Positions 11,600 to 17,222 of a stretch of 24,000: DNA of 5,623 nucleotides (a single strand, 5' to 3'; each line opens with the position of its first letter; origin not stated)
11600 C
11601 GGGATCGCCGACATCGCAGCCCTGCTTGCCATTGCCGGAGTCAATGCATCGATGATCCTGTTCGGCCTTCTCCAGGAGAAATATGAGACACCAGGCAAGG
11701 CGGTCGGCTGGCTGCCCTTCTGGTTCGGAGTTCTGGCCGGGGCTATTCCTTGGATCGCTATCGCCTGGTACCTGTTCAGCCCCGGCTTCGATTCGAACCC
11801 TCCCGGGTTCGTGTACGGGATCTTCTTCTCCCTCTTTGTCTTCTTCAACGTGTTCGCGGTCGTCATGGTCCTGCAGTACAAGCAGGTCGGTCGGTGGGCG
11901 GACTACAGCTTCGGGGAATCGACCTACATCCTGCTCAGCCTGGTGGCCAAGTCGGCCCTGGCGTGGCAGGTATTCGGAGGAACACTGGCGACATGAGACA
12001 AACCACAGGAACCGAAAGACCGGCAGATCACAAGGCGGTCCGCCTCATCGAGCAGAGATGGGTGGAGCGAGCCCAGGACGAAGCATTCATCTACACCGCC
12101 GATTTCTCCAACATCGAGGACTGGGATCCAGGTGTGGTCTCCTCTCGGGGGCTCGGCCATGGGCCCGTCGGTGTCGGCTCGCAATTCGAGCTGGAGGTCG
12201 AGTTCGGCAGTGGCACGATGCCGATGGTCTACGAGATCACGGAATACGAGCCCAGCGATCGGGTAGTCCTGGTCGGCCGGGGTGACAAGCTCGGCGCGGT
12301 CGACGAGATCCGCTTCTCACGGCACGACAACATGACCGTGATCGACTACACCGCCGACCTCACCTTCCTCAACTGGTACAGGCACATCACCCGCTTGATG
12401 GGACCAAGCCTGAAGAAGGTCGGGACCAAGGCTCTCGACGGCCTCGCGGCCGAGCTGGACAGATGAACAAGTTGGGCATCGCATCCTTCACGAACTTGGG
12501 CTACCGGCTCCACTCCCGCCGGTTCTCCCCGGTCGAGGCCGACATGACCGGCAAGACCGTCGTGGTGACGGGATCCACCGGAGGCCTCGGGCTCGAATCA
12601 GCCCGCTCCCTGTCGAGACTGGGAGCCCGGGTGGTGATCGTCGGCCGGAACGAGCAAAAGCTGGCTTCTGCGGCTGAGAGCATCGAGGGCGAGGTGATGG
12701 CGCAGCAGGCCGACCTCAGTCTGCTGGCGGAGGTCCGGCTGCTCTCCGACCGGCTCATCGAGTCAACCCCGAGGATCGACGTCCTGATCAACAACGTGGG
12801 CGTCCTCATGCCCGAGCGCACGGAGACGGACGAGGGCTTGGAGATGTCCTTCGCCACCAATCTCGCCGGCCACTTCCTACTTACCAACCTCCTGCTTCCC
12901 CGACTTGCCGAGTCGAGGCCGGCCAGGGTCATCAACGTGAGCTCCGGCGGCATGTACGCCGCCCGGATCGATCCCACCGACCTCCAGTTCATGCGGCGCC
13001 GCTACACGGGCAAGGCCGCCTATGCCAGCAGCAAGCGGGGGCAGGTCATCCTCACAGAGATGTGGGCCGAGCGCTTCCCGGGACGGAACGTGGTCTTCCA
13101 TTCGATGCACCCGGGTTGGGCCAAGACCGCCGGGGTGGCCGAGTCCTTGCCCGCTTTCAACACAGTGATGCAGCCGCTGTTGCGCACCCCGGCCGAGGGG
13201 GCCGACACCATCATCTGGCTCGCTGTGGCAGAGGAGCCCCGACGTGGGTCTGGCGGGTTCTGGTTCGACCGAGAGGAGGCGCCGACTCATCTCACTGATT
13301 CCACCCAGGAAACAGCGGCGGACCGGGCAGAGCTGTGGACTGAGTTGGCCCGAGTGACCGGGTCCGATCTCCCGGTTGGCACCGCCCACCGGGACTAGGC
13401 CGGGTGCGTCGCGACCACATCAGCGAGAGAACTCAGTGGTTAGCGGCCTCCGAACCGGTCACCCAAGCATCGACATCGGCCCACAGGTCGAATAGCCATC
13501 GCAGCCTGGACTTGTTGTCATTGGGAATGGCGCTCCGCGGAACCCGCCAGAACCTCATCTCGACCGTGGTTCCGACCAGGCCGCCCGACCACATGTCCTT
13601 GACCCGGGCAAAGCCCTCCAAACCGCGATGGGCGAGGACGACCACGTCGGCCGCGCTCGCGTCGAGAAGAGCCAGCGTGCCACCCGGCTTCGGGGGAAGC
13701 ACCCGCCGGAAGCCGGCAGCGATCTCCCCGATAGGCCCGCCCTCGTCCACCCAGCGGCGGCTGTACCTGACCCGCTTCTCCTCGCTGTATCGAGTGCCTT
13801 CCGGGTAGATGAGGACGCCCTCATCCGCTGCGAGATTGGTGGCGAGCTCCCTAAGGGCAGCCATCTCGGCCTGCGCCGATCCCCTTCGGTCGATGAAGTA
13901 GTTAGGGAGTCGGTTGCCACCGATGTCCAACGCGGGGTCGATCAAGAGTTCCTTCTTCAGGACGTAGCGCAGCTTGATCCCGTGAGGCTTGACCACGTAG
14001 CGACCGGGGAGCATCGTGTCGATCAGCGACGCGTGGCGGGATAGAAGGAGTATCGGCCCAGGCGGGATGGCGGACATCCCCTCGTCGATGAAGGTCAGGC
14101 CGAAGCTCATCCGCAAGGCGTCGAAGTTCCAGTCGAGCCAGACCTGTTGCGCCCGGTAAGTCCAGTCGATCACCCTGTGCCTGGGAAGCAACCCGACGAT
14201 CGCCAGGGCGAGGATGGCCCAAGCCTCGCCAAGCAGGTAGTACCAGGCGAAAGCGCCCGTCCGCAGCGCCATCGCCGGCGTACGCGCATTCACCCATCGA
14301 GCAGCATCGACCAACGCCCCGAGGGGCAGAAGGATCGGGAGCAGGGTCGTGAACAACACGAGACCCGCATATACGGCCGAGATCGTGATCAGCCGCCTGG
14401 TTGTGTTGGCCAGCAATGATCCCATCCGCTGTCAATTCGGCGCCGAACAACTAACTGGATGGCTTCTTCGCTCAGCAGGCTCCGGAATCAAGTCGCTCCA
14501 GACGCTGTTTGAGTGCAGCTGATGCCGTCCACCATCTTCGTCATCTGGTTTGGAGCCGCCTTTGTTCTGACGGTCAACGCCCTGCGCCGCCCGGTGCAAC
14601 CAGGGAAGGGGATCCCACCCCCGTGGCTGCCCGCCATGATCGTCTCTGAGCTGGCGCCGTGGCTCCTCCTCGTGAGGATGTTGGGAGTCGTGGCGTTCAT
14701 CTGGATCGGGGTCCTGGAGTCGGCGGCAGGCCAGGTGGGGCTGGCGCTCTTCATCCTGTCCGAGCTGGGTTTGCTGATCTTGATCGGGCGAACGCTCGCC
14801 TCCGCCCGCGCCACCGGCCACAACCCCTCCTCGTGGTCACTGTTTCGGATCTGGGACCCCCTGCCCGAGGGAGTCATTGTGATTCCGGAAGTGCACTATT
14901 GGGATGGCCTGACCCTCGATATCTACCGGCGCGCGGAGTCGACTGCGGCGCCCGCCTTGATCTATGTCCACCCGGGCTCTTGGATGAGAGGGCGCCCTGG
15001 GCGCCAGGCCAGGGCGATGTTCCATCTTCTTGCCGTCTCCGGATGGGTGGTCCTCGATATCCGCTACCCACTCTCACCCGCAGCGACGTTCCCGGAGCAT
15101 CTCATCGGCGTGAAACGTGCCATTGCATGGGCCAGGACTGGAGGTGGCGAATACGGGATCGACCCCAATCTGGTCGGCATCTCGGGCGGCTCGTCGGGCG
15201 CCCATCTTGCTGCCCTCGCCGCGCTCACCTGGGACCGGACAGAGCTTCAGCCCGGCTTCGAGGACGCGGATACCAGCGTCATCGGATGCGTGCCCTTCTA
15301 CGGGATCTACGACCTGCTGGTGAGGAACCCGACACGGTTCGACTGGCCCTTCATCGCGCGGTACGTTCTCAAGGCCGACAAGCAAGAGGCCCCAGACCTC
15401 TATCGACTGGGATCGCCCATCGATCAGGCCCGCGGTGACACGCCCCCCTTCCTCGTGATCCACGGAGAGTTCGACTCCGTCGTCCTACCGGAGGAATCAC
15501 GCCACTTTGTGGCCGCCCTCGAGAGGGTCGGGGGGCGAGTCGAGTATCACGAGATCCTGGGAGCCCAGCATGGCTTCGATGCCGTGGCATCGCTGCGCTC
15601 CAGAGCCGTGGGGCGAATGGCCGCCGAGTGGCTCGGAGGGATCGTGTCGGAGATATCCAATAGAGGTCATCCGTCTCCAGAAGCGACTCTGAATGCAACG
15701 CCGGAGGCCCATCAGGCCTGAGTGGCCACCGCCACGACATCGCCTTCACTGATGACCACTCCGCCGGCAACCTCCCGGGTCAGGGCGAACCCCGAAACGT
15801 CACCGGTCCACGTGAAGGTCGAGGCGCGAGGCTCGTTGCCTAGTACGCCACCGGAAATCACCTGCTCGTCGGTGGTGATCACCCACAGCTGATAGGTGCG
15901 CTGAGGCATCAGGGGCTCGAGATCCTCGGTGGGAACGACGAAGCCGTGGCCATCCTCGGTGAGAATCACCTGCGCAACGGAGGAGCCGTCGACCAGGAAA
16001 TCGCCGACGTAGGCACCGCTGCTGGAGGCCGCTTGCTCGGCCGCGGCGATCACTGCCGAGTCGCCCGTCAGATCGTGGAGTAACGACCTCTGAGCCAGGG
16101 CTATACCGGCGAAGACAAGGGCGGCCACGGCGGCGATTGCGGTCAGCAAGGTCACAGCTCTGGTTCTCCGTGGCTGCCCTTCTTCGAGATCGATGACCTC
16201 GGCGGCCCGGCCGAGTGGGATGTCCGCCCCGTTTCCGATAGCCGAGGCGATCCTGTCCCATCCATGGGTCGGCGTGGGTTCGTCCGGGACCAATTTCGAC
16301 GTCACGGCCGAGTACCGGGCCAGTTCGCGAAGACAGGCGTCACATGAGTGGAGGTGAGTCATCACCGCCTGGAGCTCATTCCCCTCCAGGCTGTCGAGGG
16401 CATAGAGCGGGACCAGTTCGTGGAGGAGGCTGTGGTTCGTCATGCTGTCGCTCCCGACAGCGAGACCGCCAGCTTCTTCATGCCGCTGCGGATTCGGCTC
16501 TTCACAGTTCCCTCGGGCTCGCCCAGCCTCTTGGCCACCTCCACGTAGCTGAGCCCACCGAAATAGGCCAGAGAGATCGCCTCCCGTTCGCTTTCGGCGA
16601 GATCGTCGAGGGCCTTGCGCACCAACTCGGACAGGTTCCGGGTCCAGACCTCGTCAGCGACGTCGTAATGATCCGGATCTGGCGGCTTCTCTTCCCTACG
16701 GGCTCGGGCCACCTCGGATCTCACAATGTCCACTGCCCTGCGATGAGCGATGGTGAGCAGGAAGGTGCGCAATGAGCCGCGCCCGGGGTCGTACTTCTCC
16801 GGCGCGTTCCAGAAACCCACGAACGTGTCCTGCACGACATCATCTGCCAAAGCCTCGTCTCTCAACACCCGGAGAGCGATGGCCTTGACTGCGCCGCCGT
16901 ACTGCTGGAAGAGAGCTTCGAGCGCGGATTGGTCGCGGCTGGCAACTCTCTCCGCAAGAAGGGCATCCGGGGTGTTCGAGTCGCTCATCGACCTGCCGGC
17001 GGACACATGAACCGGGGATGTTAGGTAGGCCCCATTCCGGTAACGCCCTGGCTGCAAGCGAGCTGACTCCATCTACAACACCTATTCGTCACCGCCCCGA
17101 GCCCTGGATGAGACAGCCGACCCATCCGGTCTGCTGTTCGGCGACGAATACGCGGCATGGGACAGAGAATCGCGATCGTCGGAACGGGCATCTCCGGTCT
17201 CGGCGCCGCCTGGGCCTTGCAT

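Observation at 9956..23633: One promoter-like motif, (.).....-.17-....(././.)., precedes six to seven transcription units, including the ECF sigma gene itself and a heliorhodopsin operon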

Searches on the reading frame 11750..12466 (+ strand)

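Call 11: search_protein_families(library=pfam, proteins=[window:11750-12466:+])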
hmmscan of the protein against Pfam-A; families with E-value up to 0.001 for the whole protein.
window:11750-12466:+ (238 aa): 1 family
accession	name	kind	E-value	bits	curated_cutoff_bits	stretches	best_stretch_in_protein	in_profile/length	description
PF10604.15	Polyketide_cyc2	-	8.8e-11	42.7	27.4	1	103-236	8-141/142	Polyketide cyclase / dehydrase and lipid transport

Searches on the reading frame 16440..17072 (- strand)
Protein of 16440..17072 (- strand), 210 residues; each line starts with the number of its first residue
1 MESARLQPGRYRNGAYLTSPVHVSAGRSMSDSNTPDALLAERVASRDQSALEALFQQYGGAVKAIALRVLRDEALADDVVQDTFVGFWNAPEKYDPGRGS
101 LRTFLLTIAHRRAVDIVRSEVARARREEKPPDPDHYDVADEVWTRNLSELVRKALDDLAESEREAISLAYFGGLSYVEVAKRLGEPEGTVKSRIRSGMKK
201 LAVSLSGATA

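Call 11: search_protein_families(library=pfam, proteins=[window:16440-17072:-])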
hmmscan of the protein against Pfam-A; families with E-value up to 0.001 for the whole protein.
window:16440-17072:- (210 aa): 4 families
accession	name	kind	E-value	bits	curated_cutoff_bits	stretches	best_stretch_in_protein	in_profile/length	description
PF04542.20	Sigma70_r2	-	2e-21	76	24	1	54-120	1-68/71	Sigma-70 region 2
PF08281.18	Sigma70_r4_2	-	1.3e-13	50.8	25.7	1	149-201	2-54/54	Sigma-70, region 4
PF04545.22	Sigma70_r4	-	4.1e-13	49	24.1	1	154-201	1-48/50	Sigma-70, region 4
PF07638.17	Sigma70_ECF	-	1.5e-05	25.4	21.1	1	42-195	10-173/185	ECF sigma factor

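Call 46: find_related_loci(query=window:16440-17072:-, collection=metagenome_contigs, flank=10000)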
Query window:16440-17072:- (210 aa) in metagenome_contigs; peptide patterns used: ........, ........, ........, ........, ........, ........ (x = any residue, [..] = any of these).
600 stretches matched a pattern (row limit reached: there are more); 187 encode a relative of the query (tblastn E <= 1e-3); the best 80 are kept; 80 distinct loci.
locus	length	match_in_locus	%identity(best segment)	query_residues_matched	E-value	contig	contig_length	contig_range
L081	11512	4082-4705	94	1-208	2e-127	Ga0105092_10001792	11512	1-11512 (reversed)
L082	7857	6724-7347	94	1-208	2e-127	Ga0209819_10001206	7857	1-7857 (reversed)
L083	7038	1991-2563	69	16-207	2e-83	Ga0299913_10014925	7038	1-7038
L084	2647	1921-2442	66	36-209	7e-76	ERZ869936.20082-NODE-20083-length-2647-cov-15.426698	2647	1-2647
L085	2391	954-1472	53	32-201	5e-53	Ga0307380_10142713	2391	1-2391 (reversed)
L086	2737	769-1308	51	32-208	1e-51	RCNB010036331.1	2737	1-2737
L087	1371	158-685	51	36-208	4e-53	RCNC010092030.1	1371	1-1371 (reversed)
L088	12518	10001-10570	48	19-208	2e-50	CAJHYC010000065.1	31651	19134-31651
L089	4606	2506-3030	52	34-205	3e-50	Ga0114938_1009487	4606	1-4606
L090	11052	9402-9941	50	32-208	5e-50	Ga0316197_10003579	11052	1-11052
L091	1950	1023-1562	49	32-208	2e-50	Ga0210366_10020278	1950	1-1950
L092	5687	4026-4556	48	32-205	9e-50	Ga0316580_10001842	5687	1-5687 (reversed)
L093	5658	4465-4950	53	48-206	1e-49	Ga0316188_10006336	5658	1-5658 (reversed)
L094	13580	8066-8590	52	30-201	2e-49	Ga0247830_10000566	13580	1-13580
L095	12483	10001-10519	49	32-201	1e-49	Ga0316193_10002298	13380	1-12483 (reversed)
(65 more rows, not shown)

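Call 51: search_solved_structures(query=window:16440-17072:-, show_alignments=1, max_evalue=0.00001)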
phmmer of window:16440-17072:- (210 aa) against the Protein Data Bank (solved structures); distinct sequences matched with E-value up to 0.00001: 16.
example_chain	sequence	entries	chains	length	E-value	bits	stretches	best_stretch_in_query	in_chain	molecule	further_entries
4nqw_A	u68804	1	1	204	2.9e-28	102.1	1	33-202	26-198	ECF RNA polymerase sigma factor SigK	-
2q1z_A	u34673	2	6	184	8e-19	71.3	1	37-202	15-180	RpoE, ECF SigE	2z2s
6dv9_F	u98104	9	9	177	1.6e-15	60.6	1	44-205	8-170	ECF RNA polymerase sigma factor SigL | RNA polymerase sigma factor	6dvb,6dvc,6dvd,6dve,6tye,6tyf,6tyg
9m9d_F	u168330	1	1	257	1e-10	44.9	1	51-202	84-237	ECF RNA polymerase sigma factor SigE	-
9m9e_F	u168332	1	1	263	1.1e-10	44.8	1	51-202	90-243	ECF RNA polymerase sigma factor SigE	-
9m98_F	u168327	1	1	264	1.1e-10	44.7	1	51-202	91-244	ECF RNA polymerase sigma factor SigE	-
6jbq_F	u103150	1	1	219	1.6e-10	44.3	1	22-196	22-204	ECF RNA polymerase sigma-E factor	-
1or7_A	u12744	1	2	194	2.9e-10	43.4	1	29-196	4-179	RNA polymerase sigma-E factor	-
6in7_B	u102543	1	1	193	6.1e-10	42.4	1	35-197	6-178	RNA polymerase sigma-H factor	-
8z6g_B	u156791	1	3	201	6.1e-10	42.3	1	35-197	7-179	RNA polymerase sigma factor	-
6jcy_F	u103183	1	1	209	5.8e-09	39.2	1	33-203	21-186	ECF RNA polymerase sigma factor SigH,ECF RNA polymerase sigma factor SigE,ECF RNA polymera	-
4cxf_A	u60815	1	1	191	7.4e-09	38.8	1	35-205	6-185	RNA POLYMERASE SIGMA FACTOR CNRH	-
5uxx_A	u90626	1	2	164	1.3e-07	34.8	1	61-201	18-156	RNA polymerase sigma factor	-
5wuq_A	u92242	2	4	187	2.8e-07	33.7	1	42-202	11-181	ECF RNA polymerase sigma factor SigW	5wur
5zx2_F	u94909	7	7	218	3.6e-06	30.1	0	34-202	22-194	ECF RNA polymerase sigma factor SigH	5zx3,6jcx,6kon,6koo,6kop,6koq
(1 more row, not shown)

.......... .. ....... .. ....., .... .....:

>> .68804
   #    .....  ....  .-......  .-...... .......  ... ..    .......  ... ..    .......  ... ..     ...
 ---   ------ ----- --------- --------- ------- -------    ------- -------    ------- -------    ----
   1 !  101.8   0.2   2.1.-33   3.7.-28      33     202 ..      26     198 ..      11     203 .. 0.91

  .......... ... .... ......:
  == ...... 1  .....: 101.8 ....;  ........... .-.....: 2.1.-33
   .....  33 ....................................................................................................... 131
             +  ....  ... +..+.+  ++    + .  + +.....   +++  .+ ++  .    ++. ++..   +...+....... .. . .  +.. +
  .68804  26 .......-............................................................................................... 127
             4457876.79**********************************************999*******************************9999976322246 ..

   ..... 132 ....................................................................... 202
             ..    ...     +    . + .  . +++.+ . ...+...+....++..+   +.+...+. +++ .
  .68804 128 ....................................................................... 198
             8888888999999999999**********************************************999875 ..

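Call 52: search_protein_families(library=ncbifam, proteins=[window:16440-17072:-], max_evalue=0.00001)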
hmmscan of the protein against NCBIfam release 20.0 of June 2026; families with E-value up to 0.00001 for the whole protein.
window:16440-17072:- (210 aa): 82 families (the best 25 are shown)
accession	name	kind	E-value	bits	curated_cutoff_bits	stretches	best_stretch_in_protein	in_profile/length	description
NF007228.0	PRK09646.1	subfamily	1.8e-48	164.8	226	1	27-206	9-191/194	ECF RNA polymerase sigma factor SigK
NF009172.0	PRK12519.1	subfamily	5.7e-38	130.4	222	1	30-207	10-191/194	RNA polymerase sigma factor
NF007227.0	PRK09645.1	subfamily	6.2e-31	107.6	202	1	43-207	7-172/177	sigma-70 family RNA polymerase sigma factor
NF010500.0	PRK13919.1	subfamily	1.2e-30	107.1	226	1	31-204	6-182/186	putative RNA polymerase sigma E protein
TIGR02937.1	sigma70-ECF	superfamily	1.3e-29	103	42.9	1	50-203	2-163/165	sigma-70 family RNA polymerase sigma factor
NF004113.0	PRK05602.1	equivalog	7e-29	100.9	208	1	24-184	20-180/211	RNA polymerase sigma factor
NF009189.0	PRK12537.1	equivalog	2.9e-27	95.4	261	1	43-201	17-177/182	RNA polymerase sigma factor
NF009168.0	PRK12515.1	subfamily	1.1e-25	90.2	236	1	32-207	5-181/189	RNA polymerase sigma factor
TIGR02985.1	Sig70_bacteroi1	subfamily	1.1e-23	84.2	126.4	1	50-204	2-161/162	RNA polymerase sigma-70 factor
NF009166.1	PRK12513.1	equivalog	5.7e-23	81.6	206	1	31-206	4-187/193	RNA polymerase sigma factor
NF008893.0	PRK11924.2-3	equivalog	4.8e-22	78.4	331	1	42-201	14-176/181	RNA polymerase sigma factor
NF009186.0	PRK12534.1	equivalog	1.2e-21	77.3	267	1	31-205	9-185/187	RNA polymerase sigma factor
NF007216.0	PRK09638.1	equivalog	1.8e-21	76.7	194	1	38-204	7-173/180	RNA polymerase sigma factor SigY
TIGR02983.1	SigE-fam_strep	subfamily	2.7e-21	76.1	141.55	1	47-205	4-158/162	SigE family RNA polymerase sigma factor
NF009167.0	PRK12514.1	equivalog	2.4e-20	73.2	265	1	39-201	10-174/180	RNA polymerase sigma factor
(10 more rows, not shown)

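Call 74: search_protein_families(library=pfam, proteins=[L082:1643-2461:-, L082:2465-3262:-], max_evalue=0.001)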
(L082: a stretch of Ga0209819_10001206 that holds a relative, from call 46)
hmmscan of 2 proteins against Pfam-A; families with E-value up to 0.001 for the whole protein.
L082:1643-2461:- (273 aa): 1 family
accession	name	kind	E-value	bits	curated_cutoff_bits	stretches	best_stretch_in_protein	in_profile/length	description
PF04203.18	Sortase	-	1.3e-20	73.9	26.6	1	123-263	1-124/125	Sortase domain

L082:2465-3262:- (266 aa): 1 family
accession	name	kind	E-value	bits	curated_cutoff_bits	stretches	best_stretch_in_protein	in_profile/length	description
PF14344.12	DUF4397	-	1.7e-30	106.5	30.6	2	29-144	2-118/119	Domain of unknown function (DUF4397)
